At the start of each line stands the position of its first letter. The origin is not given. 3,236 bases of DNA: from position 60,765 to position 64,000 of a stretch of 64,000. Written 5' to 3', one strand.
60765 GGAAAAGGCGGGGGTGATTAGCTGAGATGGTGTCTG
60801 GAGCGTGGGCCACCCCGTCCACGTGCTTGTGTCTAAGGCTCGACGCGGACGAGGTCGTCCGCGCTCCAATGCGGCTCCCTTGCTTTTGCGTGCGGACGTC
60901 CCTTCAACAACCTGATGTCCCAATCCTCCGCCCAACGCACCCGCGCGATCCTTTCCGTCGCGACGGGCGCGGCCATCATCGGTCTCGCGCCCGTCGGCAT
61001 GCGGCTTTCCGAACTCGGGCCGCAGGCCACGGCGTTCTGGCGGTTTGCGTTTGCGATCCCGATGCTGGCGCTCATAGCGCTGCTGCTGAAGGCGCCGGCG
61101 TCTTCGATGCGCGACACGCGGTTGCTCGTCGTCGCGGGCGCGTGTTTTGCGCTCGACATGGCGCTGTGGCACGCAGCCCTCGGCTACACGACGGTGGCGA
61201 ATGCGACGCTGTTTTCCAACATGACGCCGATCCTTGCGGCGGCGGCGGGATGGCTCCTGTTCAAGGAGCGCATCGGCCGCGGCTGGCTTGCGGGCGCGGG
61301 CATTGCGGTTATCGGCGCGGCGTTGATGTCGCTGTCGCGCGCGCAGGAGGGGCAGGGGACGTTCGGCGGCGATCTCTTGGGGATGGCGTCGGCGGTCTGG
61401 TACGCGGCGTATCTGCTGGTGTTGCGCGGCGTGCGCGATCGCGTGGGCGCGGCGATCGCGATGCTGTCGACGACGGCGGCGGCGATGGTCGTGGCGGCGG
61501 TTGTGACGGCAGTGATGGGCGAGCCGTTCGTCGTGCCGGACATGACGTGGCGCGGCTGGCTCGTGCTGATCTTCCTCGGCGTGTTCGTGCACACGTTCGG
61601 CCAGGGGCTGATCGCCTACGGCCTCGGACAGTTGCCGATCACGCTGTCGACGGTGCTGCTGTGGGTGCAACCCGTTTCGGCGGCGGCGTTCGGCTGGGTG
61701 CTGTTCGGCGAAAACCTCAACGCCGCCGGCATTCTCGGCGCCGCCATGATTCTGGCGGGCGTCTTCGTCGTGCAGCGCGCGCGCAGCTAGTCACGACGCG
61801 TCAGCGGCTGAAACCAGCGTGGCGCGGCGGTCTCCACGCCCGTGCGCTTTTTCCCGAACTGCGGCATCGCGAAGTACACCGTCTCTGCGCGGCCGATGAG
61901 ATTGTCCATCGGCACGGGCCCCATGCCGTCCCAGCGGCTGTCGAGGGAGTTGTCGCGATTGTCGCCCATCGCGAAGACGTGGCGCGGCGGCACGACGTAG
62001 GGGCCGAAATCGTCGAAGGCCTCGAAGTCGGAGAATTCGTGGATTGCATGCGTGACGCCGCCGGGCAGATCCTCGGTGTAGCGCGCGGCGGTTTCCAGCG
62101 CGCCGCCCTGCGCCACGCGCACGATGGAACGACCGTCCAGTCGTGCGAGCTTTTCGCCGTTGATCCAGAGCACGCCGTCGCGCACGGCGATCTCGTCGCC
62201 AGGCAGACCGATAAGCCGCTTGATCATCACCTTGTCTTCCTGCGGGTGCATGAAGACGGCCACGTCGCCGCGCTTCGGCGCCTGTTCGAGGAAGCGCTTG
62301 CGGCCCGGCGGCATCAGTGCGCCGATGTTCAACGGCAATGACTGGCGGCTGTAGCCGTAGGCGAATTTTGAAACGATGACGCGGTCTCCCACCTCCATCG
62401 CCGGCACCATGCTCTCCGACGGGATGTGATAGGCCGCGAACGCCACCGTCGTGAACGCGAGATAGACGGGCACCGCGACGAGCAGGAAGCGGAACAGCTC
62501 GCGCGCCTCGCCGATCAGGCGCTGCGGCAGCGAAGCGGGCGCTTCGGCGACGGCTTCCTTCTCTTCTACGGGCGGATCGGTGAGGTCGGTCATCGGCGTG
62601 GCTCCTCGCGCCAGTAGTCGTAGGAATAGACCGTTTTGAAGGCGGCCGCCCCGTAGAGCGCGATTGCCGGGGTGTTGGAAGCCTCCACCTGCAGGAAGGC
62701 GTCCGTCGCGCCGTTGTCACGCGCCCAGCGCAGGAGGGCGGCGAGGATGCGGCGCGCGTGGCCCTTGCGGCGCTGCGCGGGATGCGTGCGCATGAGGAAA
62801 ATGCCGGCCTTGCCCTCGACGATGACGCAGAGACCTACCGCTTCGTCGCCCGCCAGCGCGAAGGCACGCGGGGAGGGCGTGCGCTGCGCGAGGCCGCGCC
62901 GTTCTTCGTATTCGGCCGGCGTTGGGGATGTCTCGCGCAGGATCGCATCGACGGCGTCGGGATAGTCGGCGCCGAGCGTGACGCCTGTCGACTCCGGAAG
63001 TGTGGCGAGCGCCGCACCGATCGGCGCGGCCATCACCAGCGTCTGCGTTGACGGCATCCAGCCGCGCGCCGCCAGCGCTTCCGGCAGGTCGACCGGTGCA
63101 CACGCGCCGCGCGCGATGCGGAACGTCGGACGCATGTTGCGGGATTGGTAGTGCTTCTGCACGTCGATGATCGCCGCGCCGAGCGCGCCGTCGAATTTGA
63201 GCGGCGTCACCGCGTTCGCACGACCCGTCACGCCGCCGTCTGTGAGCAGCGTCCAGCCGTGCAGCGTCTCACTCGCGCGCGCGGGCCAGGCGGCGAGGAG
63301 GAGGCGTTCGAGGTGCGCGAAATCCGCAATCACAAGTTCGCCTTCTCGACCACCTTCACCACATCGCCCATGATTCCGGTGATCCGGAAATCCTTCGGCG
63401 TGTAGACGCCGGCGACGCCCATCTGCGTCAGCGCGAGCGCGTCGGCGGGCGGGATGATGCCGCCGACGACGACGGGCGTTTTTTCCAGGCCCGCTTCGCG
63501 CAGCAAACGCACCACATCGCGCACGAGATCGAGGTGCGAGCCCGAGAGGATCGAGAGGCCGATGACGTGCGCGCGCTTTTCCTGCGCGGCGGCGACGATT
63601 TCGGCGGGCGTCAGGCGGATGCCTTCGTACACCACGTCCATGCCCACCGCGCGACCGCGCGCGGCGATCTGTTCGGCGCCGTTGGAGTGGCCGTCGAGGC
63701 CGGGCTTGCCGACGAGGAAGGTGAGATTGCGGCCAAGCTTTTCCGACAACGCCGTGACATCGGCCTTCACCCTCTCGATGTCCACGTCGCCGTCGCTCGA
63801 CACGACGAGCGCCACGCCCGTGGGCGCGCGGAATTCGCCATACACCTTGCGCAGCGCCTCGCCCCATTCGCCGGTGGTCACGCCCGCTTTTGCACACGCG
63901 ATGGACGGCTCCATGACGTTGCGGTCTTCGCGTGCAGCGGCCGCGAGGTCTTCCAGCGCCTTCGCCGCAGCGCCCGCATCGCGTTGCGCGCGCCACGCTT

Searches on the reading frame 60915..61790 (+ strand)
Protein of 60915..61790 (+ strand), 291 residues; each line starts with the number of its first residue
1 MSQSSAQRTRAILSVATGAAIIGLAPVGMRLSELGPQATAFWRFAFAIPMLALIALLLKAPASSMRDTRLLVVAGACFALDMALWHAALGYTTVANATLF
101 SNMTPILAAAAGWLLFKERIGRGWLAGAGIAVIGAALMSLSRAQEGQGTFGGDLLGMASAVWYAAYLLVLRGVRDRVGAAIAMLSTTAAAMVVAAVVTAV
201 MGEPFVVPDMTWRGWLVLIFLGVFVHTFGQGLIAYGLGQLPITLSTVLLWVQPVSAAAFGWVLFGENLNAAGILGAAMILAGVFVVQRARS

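Call 6: search_protein_families(library=pfam, proteins=[window:60915-61790:+])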
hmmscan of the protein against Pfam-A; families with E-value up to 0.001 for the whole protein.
window:60915-61790:+ (291 aa): 1 family
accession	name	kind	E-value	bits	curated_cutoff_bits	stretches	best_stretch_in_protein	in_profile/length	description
PF00892.27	EamA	-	3.2e-30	105.6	28.2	2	10-139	2-134/135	EamA-like transporter family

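Call 7: find_encoding_contigs(protein=window:60915-61790:+, flank=10000, max_places=10)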
Protein window:60915-61790:+ (291 aa): 23 contigs read that carry it; 8 places shown.
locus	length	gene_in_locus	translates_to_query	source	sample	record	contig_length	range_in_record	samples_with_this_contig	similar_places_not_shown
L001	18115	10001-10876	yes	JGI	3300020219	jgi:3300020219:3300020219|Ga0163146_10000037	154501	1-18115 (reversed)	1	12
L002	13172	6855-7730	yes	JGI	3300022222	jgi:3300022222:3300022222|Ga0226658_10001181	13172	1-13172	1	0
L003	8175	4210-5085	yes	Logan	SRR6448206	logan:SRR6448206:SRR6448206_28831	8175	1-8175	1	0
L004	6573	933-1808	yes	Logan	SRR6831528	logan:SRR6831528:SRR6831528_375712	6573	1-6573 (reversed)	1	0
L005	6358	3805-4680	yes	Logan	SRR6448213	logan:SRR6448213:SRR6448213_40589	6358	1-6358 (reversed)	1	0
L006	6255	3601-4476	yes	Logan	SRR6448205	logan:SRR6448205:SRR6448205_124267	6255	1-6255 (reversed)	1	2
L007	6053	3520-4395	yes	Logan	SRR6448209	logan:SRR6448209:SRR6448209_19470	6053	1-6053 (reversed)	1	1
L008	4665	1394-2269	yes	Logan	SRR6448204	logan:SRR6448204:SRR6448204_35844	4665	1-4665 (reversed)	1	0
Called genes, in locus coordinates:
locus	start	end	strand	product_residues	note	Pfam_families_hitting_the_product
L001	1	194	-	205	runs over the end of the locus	PF06577:EipA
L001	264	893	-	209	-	PF06577:EipA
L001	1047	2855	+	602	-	PF00009:GTP_EFTU, PF03144:GTP_EFTU_D2, PF14492:EFG_III (faint), PF00679:EFG_C, PF06421:LepA_C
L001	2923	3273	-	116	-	-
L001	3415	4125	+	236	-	-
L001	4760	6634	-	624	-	PF00317:Ribonuc_red_lgN, PF02867:Ribonuc_red_lgC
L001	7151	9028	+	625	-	PF07995:GSDH, PF00034:Cytochrom_C (weak), PF13442:Cytochrome_CBB3 (weak)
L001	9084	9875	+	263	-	PF02582:DUF155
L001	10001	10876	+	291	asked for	PF00892:EamA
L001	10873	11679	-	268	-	PF10502:Peptidase_S26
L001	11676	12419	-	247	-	PF24553:Rv0428c_C, PF00583:Acetyltransf_1, PF13508:Acetyltransf_7 (weak), PF08445:FR47 (weak)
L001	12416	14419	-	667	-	PF01642:MM_CoA_mutase, PF02310:B12-binding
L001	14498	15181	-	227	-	-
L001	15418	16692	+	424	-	PF08240:ADH_N, PF00107:ADH_zinc_N, PF13602:ADH_zinc_N_2 (weak)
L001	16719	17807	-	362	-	-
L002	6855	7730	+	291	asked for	PF00892:EamA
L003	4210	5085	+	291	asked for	PF00892:EamA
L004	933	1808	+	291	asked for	PF00892:EamA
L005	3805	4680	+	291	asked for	PF00892:EamA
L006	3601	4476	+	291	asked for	PF00892:EamA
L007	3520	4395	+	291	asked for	PF00892:EamA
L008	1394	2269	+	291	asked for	PF00892:EamA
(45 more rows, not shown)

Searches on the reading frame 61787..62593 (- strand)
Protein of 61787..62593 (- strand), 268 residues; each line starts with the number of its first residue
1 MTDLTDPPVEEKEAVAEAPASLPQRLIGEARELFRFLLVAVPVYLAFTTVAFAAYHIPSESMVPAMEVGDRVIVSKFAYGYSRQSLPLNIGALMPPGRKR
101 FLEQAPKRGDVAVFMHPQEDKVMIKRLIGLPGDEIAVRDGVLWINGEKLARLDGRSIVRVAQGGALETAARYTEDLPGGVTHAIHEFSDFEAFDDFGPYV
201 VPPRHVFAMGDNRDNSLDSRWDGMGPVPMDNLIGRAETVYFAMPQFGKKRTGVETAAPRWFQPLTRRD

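Call 6: search_protein_families(library=pfam, proteins=[window:61787-62593:-])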
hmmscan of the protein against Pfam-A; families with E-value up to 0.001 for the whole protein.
window:61787-62593:- (268 aa): 1 family
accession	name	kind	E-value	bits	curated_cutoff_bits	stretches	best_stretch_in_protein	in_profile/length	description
PF10502.14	Peptidase_S26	-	3.2e-41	141.5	22.9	1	31-241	2-168/168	Signal peptidase, peptidase S26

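Call 8: find_encoding_contigs(protein=window:61787-62593:-, flank=10000, max_places=10)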
Protein window:61787-62593:- (268 aa): 23 contigs read that carry it; 10 places shown.
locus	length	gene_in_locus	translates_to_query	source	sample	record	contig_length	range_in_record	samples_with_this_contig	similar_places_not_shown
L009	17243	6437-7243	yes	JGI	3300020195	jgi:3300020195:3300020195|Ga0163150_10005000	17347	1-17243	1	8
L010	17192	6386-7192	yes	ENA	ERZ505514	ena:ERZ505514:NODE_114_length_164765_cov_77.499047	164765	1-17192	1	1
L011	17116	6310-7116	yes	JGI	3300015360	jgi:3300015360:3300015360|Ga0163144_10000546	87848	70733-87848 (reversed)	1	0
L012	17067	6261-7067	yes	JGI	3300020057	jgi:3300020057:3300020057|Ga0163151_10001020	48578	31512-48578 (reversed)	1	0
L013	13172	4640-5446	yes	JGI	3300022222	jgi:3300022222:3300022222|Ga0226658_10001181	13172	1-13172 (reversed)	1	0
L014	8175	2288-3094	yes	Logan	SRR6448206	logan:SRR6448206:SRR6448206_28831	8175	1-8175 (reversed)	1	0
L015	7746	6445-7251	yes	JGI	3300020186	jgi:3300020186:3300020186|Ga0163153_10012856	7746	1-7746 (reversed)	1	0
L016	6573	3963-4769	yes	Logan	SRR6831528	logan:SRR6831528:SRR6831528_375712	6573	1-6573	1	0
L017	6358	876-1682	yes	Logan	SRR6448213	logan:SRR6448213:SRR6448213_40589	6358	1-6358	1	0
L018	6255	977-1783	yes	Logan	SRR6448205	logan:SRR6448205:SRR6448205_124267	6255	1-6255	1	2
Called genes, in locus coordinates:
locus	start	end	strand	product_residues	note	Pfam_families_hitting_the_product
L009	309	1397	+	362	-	-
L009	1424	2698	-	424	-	PF08240:ADH_N, PF00107:ADH_zinc_N, PF13602:ADH_zinc_N_2 (weak)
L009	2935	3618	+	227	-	-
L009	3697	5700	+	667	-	PF01642:MM_CoA_mutase, PF02310:B12-binding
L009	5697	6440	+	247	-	PF24553:Rv0428c_C, PF00583:Acetyltransf_1, PF13508:Acetyltransf_7 (weak), PF08445:FR47 (weak)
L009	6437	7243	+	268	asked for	PF10502:Peptidase_S26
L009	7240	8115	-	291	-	PF00892:EamA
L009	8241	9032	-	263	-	PF02582:DUF155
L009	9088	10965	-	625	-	PF07995:GSDH, PF00034:Cytochrom_C (weak), PF13442:Cytochrome_CBB3 (weak)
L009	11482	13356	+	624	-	PF00317:Ribonuc_red_lgN, PF02867:Ribonuc_red_lgC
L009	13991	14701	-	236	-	-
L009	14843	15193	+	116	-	-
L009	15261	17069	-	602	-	PF00009:GTP_EFTU, PF03144:GTP_EFTU_D2, PF14492:EFG_III (faint), PF00679:EFG_C, PF06421:LepA_C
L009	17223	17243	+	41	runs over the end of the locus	?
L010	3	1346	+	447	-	?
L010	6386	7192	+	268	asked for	PF10502:Peptidase_S26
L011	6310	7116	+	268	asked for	PF10502:Peptidase_S26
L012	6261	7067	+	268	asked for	PF10502:Peptidase_S26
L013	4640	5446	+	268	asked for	PF10502:Peptidase_S26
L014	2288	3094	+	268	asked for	PF10502:Peptidase_S26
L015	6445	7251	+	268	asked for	PF10502:Peptidase_S26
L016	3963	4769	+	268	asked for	PF10502:Peptidase_S26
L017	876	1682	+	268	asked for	PF10502:Peptidase_S26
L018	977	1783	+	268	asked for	PF10502:Peptidase_S26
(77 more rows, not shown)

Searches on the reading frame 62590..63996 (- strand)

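Call 6: search_protein_families(library=pfam, proteins=[window:62590-63996:-])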
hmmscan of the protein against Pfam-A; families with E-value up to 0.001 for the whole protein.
window:62590-63996:- (468 aa): 5 families
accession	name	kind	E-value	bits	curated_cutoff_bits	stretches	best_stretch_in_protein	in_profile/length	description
PF24553.2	Rv0428c_C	-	2.4e-19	70.3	27.2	1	225-461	3-223/224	Probable histone acetyltransferase Rv0428c C-terminal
PF00583.31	Acetyltransf_1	-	6.9e-12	46.1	20.7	1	363-448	21-111/116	Acetyltransferase (GNAT) family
PF08445.16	FR47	-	1.6e-06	28.4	22.1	1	387-456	13-80/86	FR47-like protein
PF13508.13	Acetyltransf_7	-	1.8e-05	25.5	27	1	380-449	8-78/84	Acetyltransferase (GNAT) domain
PF13673.13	Acetyltransf_10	-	0.00063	20.2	23.6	1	379-456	35-110/128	Acetyltransferase (GNAT) domain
